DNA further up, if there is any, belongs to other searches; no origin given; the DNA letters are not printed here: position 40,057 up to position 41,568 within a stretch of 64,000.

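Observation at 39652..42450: LicC-LicA-like fused kinase/cytidylyltransferase next to a TagF-like transferase suggests CDP-alcohol-dependent phospho-substituent decoration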

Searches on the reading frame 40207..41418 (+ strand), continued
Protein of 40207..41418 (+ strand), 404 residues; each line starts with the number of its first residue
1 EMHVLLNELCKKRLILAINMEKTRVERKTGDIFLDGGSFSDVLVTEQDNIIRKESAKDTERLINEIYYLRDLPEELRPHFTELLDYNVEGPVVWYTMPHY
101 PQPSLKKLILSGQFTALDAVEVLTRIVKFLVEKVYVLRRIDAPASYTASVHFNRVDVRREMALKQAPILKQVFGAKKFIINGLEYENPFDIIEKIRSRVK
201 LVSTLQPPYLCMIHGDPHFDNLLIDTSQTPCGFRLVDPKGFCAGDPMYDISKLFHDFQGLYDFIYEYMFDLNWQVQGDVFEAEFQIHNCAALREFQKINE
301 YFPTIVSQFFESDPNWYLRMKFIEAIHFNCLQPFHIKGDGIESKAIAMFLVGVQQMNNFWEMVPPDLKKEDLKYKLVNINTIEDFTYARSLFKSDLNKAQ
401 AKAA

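Call 82: search_protein_families(library=pfam, proteins=[P0086, L008:2908-4701:+], max_evalue=0.001)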
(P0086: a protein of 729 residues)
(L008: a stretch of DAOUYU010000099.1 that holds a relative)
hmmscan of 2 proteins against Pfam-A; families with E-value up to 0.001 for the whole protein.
P0086 (729 aa): 1 family
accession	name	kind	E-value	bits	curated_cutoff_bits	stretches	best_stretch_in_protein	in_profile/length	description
PF00702.32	Hydrolase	-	0.00042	21.2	26.4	0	41-116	107-189/191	haloacid dehalogenase-like hydrolase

L008:2908-4701:+ (598 aa): 3 families
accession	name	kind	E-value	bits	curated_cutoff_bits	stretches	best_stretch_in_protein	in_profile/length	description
PF12804.13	NTP_transf_3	-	1.9e-11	44.9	27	1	11-135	1-114/160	MobA-like NTP transferase domain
PF00483.29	NTP_transferase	-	6.3e-06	26.4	21.2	1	10-133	1-129/245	Nucleotidyl transferase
PF01128.25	IspD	-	0.00015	22.1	27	1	10-134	2-119/221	2-C-methyl-D-erythritol 4-phosphate cytidylyltransferase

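Call 83: find_related_loci(query=A2, collection=viral_contigs, flank=8000)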
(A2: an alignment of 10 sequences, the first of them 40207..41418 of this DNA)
Query A2 (404 aa) in viral_contigs; peptide patterns used: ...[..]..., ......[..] (x = any residue, [..] = any of these).
189 stretches matched a pattern; 6 encode a relative of the query (tblastn E <= 1e-3); 6 distinct loci.
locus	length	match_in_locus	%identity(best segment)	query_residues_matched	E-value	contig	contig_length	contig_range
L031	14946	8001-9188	61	1-396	1e-170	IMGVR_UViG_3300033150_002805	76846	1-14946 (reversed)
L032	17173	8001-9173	48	1-391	6e-128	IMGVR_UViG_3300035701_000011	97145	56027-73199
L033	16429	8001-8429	28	121-271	2e-5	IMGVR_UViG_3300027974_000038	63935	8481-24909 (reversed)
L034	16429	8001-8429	28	121-271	2e-5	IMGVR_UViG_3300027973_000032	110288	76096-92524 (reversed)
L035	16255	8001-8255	33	190-268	3e-5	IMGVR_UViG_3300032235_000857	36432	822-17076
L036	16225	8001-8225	35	201-278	5e-5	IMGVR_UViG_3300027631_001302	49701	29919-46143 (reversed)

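Call 97: search_solved_structures(query=L016:2893-4209:+, max_evalue=0.001)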
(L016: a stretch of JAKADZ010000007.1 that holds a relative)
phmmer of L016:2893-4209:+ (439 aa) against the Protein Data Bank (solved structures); distinct sequences matched with E-value up to 0.001: 16.
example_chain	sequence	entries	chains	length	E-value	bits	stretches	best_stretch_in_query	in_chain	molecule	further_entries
1jyk_A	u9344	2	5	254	6.4e-16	61.6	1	2-117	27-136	CTP:phosphocholine Cytidylyltransferase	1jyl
5z09_A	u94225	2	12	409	5.9e-14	55.1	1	1-232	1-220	Dual sugar-1-phosphate nucleotidylyltransferase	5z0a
2ggo_A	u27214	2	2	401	9.7e-14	54.4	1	1-232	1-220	401aa long hypothetical glucose-1-phosphate thymidylyltransferase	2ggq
4jd0_A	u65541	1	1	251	2.6e-11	46.4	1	3-201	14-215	Nucleotidyl transferase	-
6pd1_A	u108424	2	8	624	8.6e-08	34.8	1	3-130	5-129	Nucleotidyl transferase/aminotransferase, class V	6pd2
4mnd_A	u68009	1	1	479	1.9e-07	33.7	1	1-266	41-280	CTP L-myo-inositol-1-phosphate cytidylyltransferase/CDP-L-myo-inositol myo-inositolphospho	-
2xme_A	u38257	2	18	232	2.3e-07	33.4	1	1-232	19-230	CTP-INOSITOL-1-PHOSPHATE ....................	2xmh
6jq8_A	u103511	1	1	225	8.3e-06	28.3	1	3-126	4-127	Putative 6-deoxy-D-mannoheptose pathway protein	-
5xhw_A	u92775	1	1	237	9.5e-06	28.1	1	3-126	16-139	Putative 6-deoxy-D-mannoheptose pathway protein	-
3hl3_A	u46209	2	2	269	1.4e-05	27.5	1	1-235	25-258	Glucose-1-phosphate thymidylyltransferase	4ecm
7d72_K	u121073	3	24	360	2.8e-05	26.5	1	1-82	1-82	Mannose-1-phosphate guanyltransferase beta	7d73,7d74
7whr_B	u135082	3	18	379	3.3e-05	26.3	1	1-101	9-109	Nucleotidyl transferase family protein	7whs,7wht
8yre_D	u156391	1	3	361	4.9e-05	25.7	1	1-59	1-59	Mannose-1-phosphate guanylyltransferase 1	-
7x8j_A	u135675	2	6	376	5.3e-05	25.6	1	1-59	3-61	Mannose-1-phosphate guanylyltransferase 1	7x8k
8x7s_B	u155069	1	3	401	0.00017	23.9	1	1-54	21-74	UTP--glucose-1-phosphate uridylyltransferase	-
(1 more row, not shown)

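Call 98: search_solved_structures(query=L008:2908-4701:+, max_evalue=0.001)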
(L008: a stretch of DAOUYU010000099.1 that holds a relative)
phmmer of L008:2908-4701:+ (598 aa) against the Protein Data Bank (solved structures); distinct sequences matched with E-value up to 0.001: 5.
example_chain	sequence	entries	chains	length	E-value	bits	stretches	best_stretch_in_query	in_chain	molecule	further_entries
5z09_A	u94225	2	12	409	7e-13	51.2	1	9-212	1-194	Dual sugar-1-phosphate nucleotidylyltransferase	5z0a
2ggo_A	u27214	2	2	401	2.2e-12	49.6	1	9-212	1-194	401aa long hypothetical glucose-1-phosphate thymidylyltransferase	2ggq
4jd0_A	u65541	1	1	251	2.2e-08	36.3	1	10-188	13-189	Nucleotidyl transferase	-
1jyk_A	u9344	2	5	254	2e-07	33.1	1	5-103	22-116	CTP:phosphocholine Cytidylyltransferase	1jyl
6pd1_A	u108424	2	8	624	3.4e-05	25.8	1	10-138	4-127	Nucleotidyl transferase/aminotransferase, class V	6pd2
